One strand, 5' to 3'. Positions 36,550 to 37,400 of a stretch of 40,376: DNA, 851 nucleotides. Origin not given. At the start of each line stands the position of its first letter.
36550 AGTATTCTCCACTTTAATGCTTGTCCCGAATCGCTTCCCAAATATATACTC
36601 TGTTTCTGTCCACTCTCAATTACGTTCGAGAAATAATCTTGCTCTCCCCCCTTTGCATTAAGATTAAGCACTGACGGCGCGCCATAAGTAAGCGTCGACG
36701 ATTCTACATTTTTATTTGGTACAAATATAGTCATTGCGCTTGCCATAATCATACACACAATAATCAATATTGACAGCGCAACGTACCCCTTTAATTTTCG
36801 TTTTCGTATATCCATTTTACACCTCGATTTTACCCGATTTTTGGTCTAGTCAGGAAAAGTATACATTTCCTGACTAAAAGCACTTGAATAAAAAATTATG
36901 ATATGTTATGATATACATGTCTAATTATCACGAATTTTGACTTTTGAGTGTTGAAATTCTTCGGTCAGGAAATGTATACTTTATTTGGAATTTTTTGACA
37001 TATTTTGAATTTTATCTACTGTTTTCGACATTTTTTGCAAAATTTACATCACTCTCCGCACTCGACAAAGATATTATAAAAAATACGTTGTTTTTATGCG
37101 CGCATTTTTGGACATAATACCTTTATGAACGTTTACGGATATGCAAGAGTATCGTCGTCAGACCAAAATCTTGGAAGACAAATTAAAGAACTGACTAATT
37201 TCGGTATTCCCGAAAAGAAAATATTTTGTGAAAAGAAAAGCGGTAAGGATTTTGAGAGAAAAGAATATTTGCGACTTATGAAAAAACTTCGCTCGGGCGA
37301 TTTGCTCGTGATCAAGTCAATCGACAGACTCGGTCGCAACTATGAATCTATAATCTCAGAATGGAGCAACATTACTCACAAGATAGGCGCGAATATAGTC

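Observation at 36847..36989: Candidate promoter inverton controlling the 1839-aa surface protein, next to a stand-alone serine recombinase (sequenced state looks OFF)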

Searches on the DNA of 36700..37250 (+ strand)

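Call 53: search_rna_families(source=window, start=36700, end=37250, threshold=evalue, max_evalue=1)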
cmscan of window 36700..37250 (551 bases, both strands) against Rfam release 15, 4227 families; matches with E-value up to 1: 5.
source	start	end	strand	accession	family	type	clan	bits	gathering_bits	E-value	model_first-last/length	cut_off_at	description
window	36848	36990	+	RF04225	MIR7502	Gene; miRNA;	-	30.7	71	0.14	1-143/143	no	MIR7502 microRNA precursor family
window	36856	36982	-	RF04174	MIR4208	Gene; miRNA;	-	24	140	0.26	14-176/191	no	MIR4208 microRNA precursor family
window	36848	36991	+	RF04174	MIR4208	Gene; miRNA;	-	22.4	140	0.57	1-191/191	no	MIR4208 microRNA precursor family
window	36844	36878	-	RF03814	mir-2797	Gene; miRNA;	-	20.6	74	0.42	1-77/77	no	mir-2797 microRNA precursor family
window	36827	36894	-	RF00754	mir-279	Gene; miRNA;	CL00095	19.7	56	0.34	1-87/87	no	mir-279 microRNA precursor family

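Call 74: search_dna_similar(query=window:36816-37124:+, collection=phages, mode=distant, max_rows=5)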
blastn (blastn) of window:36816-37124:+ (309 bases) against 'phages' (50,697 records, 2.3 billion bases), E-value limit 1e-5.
No match.

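Call 75: search_dna_similar(query=window:36816-37124:+, collection=plasmids, mode=distant, max_rows=5)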
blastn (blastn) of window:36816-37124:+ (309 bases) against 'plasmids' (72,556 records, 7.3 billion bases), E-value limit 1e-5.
No match.
